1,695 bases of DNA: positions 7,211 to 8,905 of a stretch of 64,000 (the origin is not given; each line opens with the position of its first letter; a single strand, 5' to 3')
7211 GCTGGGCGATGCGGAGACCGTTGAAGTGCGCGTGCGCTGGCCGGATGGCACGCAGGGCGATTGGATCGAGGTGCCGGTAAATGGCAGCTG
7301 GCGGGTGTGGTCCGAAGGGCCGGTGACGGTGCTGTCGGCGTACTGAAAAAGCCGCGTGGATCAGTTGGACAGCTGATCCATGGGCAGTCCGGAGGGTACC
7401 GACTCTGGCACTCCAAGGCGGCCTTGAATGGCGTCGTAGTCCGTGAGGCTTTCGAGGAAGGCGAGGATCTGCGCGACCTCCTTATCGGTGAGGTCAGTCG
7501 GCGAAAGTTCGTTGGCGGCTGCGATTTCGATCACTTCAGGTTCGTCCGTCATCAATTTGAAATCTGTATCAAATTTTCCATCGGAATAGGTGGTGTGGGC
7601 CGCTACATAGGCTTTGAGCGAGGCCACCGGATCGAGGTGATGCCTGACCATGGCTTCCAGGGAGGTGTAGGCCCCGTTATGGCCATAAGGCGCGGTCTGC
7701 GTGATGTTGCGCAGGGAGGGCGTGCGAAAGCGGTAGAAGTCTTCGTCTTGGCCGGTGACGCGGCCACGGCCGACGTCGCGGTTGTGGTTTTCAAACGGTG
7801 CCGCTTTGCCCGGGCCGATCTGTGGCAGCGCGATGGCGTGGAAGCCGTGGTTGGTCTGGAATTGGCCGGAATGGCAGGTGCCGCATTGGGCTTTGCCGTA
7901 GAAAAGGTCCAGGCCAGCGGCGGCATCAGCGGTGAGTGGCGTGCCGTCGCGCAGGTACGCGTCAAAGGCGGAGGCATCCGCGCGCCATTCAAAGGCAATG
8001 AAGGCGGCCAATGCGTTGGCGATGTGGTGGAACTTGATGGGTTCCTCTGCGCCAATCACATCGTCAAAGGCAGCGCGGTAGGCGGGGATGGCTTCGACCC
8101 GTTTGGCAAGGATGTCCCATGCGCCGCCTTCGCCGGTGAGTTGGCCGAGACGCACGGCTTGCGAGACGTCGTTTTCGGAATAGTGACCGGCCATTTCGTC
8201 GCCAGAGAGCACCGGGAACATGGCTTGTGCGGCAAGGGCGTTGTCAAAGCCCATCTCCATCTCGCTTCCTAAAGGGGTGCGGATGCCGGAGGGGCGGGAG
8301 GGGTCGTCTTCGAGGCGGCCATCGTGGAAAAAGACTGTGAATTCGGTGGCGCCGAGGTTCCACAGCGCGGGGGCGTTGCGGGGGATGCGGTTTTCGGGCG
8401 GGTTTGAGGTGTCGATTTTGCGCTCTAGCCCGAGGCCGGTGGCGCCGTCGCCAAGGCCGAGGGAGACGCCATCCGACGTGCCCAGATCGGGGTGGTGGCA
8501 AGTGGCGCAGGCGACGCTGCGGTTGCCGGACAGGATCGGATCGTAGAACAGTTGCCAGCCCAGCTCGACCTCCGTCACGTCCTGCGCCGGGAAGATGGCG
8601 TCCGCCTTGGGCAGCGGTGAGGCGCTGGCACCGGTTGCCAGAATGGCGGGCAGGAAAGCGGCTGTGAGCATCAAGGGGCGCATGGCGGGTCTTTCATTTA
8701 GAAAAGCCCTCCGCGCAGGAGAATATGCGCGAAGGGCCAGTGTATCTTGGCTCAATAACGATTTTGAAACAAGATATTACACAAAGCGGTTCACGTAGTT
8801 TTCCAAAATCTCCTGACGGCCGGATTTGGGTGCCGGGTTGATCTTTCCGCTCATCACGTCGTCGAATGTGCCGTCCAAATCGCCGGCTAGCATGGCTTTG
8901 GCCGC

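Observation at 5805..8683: Candidate undescribed system: MauG-like di-heme enzyme plus exported beta-propeller partner inside a xylose catabolic locus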

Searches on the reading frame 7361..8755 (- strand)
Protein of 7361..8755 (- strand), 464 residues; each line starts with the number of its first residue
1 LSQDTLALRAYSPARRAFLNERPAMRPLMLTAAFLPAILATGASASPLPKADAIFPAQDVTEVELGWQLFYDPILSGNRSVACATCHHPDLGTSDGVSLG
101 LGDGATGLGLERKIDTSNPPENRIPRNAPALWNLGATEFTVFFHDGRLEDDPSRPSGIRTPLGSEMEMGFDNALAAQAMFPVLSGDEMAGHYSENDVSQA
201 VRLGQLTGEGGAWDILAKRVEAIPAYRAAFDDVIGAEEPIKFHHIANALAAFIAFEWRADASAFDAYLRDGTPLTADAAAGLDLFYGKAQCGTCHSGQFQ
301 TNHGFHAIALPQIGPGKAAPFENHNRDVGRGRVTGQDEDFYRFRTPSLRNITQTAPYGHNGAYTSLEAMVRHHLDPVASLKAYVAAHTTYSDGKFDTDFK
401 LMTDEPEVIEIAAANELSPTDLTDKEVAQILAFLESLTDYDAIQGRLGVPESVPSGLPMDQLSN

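Call 4: search_protein_families(library=pfam, proteins=[window:7361-8755:-], max_evalue=0.01)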
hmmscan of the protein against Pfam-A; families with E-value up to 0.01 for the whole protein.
window:7361-8755:- (464 aa): 2 families
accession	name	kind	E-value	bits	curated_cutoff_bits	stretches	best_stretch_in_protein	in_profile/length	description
PF03150.19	CCP_MauG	-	4.6e-34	118.6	25.6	1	62-270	3-146/149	Di-haem cytochrome c peroxidase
PF00034.26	Cytochrom_C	-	0.0013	20.4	21.3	0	280-437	3-89/90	Cytochrome c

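Call 5: search_protein_families(library=ncbifam, proteins=[window:7361-8755:-], max_evalue=0.01)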
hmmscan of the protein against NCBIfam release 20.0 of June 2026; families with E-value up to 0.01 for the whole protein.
window:7361-8755:- (464 aa): 4 families
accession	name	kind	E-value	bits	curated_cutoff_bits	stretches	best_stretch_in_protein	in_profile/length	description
TIGR03981.2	SAM_quin_mod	hypoth_equivalog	5.3e-81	272.6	340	1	58-437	43-411/411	His-Xaa-Ser system-associated MauG-like protein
TIGR04039.1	MXAN_0977_Heme2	hypoth_equivalog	4.3e-35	121.3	362.85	2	218-444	110-328/336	MbnH family di-heme enzyme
TIGR03791.1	TTQ_mauG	equivalog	1.9e-33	115.9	443.85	2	214-374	95-245/291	tryptophan tryptophylquinone biosynthesis enzyme MauG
TIGR04484.1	thiosulf_SoxA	equivalog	0.0084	15.4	110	0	62-92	107-135/212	sulfur oxidation c-type cytochrome SoxA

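Call 26: search_solved_structures(query=window:7361-8683:-, max_evalue=0.001, show_alignments=3)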
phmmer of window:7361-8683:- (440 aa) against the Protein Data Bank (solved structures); distinct sequences matched with E-value up to 0.001: 29.
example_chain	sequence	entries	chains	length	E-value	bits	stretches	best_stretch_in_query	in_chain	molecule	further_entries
3o5c_A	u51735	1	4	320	5.6e-24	88.3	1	190-348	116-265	Cytochrome c551 peroxidase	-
4aao_A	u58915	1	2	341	6.2e-24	88.1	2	194-345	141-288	CYTOCHROME C551 PEROXIDASE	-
4aal_A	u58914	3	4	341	6.2e-24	88.1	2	194-346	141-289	CYTOCHROME C551 PEROXIDASE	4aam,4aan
1nml_A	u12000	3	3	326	2.2e-23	86.3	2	193-346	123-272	di-haem cytochrome c peroxidase | Cytochrome c peroxidase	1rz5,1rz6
3hq9_A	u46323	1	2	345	5.2e-22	81.8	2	190-345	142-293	Cytochrome c551 peroxidase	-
3hq6_A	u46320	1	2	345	5.2e-22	81.8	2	190-345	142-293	Cytochrome c551 peroxidase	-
3hq8_A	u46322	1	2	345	5.7e-22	81.6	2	190-345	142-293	Cytochrome c551 peroxidase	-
6e1c_A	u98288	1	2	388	7.6e-22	81.2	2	201-419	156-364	Di-heme enzyme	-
3hq7_A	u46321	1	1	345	2.7e-21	79.4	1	190-345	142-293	Cytochrome c551 peroxidase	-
1iqc_A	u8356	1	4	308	3.7e-21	79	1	189-346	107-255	di-heme peroxidase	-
1zzh_A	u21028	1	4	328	1.9e-19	73.3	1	192-343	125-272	cytochrome c peroxidase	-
9qdt_A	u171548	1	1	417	2.2e-19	73.1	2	186-347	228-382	Probable cytochrome c peroxidase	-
1eb7_A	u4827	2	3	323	1.4e-18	70.5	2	196-343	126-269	CYTOCHROME C551 PEROXIDASE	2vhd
6qkn_A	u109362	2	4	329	1.7e-18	70.2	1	190-345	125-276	Cytochrome-c peroxidase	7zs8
6fu3_A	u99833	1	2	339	1.9e-18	70.1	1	190-345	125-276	Protein CcpR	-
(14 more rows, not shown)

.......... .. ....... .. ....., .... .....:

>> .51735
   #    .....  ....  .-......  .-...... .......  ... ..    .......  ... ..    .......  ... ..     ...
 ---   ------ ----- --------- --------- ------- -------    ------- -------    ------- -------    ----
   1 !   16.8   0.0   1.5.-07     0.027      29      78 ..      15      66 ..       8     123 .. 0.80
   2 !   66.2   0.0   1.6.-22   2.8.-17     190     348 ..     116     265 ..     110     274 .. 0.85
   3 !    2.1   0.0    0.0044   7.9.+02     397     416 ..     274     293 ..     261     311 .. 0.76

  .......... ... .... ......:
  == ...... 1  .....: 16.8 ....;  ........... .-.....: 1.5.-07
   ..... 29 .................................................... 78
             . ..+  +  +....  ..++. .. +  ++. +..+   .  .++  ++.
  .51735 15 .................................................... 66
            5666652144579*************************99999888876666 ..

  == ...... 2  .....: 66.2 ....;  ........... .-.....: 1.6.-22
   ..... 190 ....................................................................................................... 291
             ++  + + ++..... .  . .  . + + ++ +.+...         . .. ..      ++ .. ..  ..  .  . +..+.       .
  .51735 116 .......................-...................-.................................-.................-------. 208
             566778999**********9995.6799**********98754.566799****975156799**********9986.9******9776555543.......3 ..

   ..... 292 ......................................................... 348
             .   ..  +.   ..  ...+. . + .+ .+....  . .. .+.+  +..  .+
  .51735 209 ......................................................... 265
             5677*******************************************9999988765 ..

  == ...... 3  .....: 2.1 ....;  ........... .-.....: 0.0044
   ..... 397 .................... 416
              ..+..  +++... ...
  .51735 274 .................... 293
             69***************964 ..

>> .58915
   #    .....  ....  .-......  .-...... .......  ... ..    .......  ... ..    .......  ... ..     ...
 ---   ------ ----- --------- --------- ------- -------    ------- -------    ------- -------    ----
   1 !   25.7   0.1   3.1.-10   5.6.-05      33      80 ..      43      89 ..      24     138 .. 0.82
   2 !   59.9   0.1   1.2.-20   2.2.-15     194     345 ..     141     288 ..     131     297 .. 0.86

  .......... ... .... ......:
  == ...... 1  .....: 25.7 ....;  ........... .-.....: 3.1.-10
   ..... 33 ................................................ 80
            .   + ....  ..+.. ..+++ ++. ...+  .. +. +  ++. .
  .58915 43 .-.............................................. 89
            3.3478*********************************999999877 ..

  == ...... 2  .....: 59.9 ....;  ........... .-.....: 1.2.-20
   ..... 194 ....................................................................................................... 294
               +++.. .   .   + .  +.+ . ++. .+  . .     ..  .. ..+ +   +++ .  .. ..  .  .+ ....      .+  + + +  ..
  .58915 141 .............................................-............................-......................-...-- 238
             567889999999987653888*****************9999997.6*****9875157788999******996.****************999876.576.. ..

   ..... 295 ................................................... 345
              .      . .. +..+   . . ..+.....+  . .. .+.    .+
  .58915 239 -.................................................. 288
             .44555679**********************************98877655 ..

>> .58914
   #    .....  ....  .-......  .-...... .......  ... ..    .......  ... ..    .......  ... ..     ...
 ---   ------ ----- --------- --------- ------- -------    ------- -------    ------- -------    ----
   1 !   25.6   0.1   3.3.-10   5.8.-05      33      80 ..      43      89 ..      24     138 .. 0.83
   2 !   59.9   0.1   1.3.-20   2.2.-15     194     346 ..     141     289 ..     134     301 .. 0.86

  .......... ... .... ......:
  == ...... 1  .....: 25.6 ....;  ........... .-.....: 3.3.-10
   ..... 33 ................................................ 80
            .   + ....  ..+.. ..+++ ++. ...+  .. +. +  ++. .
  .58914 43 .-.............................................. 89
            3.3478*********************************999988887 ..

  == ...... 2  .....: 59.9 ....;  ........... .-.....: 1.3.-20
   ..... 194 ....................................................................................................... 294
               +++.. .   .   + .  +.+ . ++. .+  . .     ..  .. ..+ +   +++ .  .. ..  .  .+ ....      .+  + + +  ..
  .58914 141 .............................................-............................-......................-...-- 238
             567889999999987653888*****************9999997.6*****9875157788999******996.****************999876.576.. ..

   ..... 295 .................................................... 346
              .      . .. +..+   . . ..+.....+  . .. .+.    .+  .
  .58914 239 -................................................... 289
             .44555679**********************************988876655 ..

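Call 48: find_homologous_proteins(query=window:7361-8683:-)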
Query window:7361-8683:- (440 aa): 7899 proteins with E <= 0.001 among 8000 candidates; the best 120 are listed.
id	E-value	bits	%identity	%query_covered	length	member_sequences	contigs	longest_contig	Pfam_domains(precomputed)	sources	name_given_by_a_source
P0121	3.9e-281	951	95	99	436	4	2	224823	PF03150.20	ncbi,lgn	-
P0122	4.8e-279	944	94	100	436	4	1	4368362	PF03150.20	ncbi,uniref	ncbi:cytochrome-c peroxidase [Shimia sp. MIT1388]|uniref:cytochrome-c peroxidase n=1 Tax=Shimia sp. 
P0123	1.2e-276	936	93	100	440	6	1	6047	PF03150.20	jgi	jgi:cytochrome c peroxidase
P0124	1.3e-276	936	93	99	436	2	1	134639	PF03150.20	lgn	-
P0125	2.2e-266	902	89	100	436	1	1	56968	PF03150.20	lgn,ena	-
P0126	4.1e-266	901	89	100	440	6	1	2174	PF03150.20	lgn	-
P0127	6.9e-264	894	88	100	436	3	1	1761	PF03150.20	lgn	-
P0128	7.0e-264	894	89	99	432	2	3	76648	PF03150.20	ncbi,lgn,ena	-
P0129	2.5e-263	892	88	100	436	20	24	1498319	PF03150.20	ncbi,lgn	-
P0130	5.1e-237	805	82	99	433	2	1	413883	PF03150.20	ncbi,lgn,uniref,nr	ncbi:cytochrome-c peroxidase [Shimia sp. R10_1]|uniref:cytochrome-c peroxidase n=1 Tax=Shimia sp. R1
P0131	1.4e-236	804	82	99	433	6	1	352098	PF03150.20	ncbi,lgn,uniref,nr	ncbi:cytochrome c peroxidase [Shimia sp. R9_3]|uniref:cytochrome-c peroxidase n=1 Tax=Shimia sp. R9_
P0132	1.6e-236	804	80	100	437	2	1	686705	PF03150.20,PF00034.27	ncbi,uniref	ncbi:cytochrome-c peroxidase [Shimia sp.]|uniref:cytochrome-c peroxidase n=1 Tax=Shimia sp. TaxID=19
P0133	1.5e-227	774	79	96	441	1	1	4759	PF03150.20,PF00034.27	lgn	-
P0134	3.3e-227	773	78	99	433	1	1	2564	PF03150.20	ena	-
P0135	3.2e-225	766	76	99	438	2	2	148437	PF03150.20,PF00034.27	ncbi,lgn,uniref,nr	ncbi:cytochrome-c peroxidase [Shimia marina]|uniref:Cytochrome c551 peroxidase n=1 Tax=Shimia marina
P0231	4.3e-179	614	67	94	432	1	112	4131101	PF03150.20,PF00034.27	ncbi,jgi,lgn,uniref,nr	ncbi:cytochrome-c peroxidase [Ruegeria pomeroyi]|uniref:Methylamine utilization protein MauG, putati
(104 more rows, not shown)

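Call 117: find_encoding_contigs(protein=P0231, flank=9000, max_places=1)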
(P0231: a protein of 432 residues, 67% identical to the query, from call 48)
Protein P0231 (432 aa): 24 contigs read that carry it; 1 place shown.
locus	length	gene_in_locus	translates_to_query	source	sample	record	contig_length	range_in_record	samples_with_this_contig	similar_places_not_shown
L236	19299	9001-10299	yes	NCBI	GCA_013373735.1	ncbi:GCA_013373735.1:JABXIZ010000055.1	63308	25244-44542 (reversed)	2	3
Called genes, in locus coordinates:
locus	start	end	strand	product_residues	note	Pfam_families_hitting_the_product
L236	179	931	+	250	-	PF03808:Glyco_tran_WecG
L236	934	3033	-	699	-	PF01408:GFO_IDH_MocA, PF01073:3Beta_HSD, PF01370:Epimerase, PF05368:NmrA, PF16363:GDP_Man_Dehyd (weak), PF07993:NAD_binding_4 (faint), PF13460:NAD_binding_10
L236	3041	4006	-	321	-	PF00535:Glycos_transf_2, PF13641:Glyco_tranf_2_3 (weak), PF10111:Glyco_tranf_2_2, PF02709:Glyco_transf_7C (weak), PF13632:Glyco_trans_2_3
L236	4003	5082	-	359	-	PF13439:Glyco_transf_4, PF20706:GT4-conflict (faint), PF00534:Glycos_transf_1, PF13692:Glyco_trans_1_4, PF13524:Glyco_trans_1_2 (weak)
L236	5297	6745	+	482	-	PF00370:FGGY_N, PF02782:FGGY_C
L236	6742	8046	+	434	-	PF27526:XylA2_C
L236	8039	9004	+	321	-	PF01263:Aldose_epim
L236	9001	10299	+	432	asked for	PF00034:Cytochrom_C (faint), PF03150:CCP_MauG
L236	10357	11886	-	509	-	PF01839:FG-GAP (faint), PF13517:FG-GAP_3, PF07593:UnbV_ASPIC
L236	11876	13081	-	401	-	PF01047:MarR (weak), PF12802:MarR_2 (faint), PF13412:HTH_24 (weak), PF00480:ROK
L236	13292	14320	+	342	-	PF13407:Peripla_BP_4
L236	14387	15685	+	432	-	PF02653:BPD_transp_2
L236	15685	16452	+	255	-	PF02463:SMC_N (weak), PF00005:ABC_tran, PF13304:AAA_21 (faint)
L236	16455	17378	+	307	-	PF02685:Glucokinase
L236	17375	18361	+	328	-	PF01408:GFO_IDH_MocA, PF22725:GFO_IDH_MocA_C3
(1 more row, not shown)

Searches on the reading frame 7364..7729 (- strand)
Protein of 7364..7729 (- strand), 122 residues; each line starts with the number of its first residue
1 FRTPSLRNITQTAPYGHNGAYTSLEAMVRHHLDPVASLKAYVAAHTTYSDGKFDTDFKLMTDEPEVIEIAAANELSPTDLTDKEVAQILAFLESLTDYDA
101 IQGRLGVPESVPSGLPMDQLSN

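Call 115: search_solved_structures(query=window:7364-7729:-, max_evalue=10, show_alignments=5)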
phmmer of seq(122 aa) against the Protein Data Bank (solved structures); distinct sequences matched with E-value up to 10: 31.
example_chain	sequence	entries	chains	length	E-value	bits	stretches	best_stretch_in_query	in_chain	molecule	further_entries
6e1c_A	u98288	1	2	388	2.8e-06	31.1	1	1-29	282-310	Di-heme enzyme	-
3orv_A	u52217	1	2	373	5.5e-06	30.2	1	1-97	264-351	Methylamine utilization protein mauG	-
4y5r_A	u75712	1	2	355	1.4e-05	28.8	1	1-97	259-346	Methylamine utilization protein MauG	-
3sjl_A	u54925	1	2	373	1.5e-05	28.8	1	1-97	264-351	Methylamine utilization protein mauG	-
3rn1_A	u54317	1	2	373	1.5e-05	28.8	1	1-97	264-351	Methylamine utilization protein MauG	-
3rn0_A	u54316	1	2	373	1.5e-05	28.7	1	1-97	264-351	Methylamine utilization protein MauG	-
3rlm_A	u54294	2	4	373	1.5e-05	28.7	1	1-97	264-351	Methylamine utilization protein MauG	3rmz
3l4m_A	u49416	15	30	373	1.5e-05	28.7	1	1-97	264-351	Methylamine utilization protein mauG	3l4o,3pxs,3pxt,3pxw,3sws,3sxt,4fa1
4o1q_A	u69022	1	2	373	1.6e-05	28.7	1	1-97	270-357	Methylamine utilization protein MauG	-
4l1q_A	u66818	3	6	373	1.6e-05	28.7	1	1-97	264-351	Methylamine utilization protein MauG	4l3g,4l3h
3svw_A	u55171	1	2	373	1.6e-05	28.7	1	1-97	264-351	Methylamine utilization protein MauG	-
3sle_A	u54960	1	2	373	1.6e-05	28.7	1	1-97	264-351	Methylamine utilization protein MauG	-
3o5c_A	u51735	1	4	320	0.00056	23.7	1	1-29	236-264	Cytochrome c551 peroxidase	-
1nml_A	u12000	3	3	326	0.0059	20.4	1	1-28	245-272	di-haem cytochrome c peroxidase | Cytochrome c peroxidase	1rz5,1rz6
2c1u_A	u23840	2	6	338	0.073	16.9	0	1-27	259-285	DI-HAEM CYTOCHROME C PEROXIDASE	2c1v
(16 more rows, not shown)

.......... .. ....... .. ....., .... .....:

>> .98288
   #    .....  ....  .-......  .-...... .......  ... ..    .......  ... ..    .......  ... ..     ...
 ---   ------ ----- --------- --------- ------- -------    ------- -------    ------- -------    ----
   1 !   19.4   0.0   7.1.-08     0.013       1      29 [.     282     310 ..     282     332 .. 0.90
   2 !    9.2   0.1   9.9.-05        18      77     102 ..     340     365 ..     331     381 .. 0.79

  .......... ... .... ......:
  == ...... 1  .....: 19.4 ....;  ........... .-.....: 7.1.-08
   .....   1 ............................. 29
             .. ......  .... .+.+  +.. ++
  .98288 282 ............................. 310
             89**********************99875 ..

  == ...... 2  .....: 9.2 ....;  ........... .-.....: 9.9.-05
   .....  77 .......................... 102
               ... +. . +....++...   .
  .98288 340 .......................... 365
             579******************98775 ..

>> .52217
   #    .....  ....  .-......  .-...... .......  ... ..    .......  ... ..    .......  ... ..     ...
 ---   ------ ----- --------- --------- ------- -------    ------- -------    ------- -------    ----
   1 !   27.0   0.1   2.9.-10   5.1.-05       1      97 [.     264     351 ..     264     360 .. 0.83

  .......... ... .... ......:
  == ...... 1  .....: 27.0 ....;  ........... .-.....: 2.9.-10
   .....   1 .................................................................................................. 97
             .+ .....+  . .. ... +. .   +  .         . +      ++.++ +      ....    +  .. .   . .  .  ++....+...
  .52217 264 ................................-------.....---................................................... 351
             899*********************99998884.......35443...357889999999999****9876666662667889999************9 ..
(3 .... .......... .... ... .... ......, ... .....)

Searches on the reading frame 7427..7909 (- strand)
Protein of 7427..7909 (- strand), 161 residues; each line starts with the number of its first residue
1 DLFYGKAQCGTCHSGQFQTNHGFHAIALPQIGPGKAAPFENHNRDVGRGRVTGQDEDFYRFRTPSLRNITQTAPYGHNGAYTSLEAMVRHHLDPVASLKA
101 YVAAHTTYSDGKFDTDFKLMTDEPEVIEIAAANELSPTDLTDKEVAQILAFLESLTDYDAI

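Call 72: search_solved_structures(query=window:7427-7909:-, max_evalue=1, show_alignments=5)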
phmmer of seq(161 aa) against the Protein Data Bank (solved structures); distinct sequences matched with E-value up to 1: 30.
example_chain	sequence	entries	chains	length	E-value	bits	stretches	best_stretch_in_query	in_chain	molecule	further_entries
3o5c_A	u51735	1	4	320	2.5e-10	44.1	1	9-90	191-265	Cytochrome c551 peroxidase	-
6e1c_A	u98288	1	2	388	5.7e-09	39.7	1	2-89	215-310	Di-heme enzyme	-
6qkn_A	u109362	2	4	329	2.2e-08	37.7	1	9-87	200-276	Cytochrome-c peroxidase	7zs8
6fu3_A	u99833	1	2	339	2.3e-08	37.7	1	9-87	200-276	Protein CcpR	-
4aal_A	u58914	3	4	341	7e-08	36.1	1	5-87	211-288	CYTOCHROME C551 PEROXIDASE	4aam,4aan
4aao_A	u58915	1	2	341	7e-08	36.1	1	5-87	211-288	CYTOCHROME C551 PEROXIDASE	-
1nml_A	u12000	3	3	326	1.3e-07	35.2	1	8-88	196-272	di-haem cytochrome c peroxidase | Cytochrome c peroxidase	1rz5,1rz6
3orv_A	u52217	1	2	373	1.4e-07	35.1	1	19-157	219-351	Methylamine utilization protein mauG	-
1iqc_A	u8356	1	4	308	2.8e-07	34.2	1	8-88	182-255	di-heme peroxidase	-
4y5r_A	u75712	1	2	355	3.3e-07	33.9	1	19-157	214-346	Methylamine utilization protein MauG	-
9qdt_A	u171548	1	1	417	3.7e-07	33.8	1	7-89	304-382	Probable cytochrome c peroxidase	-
3rn0_A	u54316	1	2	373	3.7e-07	33.8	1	19-157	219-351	Methylamine utilization protein MauG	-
3rn1_A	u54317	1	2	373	3.8e-07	33.7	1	19-157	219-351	Methylamine utilization protein MauG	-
3rlm_A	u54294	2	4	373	3.8e-07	33.7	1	19-157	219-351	Methylamine utilization protein MauG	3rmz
3sjl_A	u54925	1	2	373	3.8e-07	33.7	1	19-157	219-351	Methylamine utilization protein mauG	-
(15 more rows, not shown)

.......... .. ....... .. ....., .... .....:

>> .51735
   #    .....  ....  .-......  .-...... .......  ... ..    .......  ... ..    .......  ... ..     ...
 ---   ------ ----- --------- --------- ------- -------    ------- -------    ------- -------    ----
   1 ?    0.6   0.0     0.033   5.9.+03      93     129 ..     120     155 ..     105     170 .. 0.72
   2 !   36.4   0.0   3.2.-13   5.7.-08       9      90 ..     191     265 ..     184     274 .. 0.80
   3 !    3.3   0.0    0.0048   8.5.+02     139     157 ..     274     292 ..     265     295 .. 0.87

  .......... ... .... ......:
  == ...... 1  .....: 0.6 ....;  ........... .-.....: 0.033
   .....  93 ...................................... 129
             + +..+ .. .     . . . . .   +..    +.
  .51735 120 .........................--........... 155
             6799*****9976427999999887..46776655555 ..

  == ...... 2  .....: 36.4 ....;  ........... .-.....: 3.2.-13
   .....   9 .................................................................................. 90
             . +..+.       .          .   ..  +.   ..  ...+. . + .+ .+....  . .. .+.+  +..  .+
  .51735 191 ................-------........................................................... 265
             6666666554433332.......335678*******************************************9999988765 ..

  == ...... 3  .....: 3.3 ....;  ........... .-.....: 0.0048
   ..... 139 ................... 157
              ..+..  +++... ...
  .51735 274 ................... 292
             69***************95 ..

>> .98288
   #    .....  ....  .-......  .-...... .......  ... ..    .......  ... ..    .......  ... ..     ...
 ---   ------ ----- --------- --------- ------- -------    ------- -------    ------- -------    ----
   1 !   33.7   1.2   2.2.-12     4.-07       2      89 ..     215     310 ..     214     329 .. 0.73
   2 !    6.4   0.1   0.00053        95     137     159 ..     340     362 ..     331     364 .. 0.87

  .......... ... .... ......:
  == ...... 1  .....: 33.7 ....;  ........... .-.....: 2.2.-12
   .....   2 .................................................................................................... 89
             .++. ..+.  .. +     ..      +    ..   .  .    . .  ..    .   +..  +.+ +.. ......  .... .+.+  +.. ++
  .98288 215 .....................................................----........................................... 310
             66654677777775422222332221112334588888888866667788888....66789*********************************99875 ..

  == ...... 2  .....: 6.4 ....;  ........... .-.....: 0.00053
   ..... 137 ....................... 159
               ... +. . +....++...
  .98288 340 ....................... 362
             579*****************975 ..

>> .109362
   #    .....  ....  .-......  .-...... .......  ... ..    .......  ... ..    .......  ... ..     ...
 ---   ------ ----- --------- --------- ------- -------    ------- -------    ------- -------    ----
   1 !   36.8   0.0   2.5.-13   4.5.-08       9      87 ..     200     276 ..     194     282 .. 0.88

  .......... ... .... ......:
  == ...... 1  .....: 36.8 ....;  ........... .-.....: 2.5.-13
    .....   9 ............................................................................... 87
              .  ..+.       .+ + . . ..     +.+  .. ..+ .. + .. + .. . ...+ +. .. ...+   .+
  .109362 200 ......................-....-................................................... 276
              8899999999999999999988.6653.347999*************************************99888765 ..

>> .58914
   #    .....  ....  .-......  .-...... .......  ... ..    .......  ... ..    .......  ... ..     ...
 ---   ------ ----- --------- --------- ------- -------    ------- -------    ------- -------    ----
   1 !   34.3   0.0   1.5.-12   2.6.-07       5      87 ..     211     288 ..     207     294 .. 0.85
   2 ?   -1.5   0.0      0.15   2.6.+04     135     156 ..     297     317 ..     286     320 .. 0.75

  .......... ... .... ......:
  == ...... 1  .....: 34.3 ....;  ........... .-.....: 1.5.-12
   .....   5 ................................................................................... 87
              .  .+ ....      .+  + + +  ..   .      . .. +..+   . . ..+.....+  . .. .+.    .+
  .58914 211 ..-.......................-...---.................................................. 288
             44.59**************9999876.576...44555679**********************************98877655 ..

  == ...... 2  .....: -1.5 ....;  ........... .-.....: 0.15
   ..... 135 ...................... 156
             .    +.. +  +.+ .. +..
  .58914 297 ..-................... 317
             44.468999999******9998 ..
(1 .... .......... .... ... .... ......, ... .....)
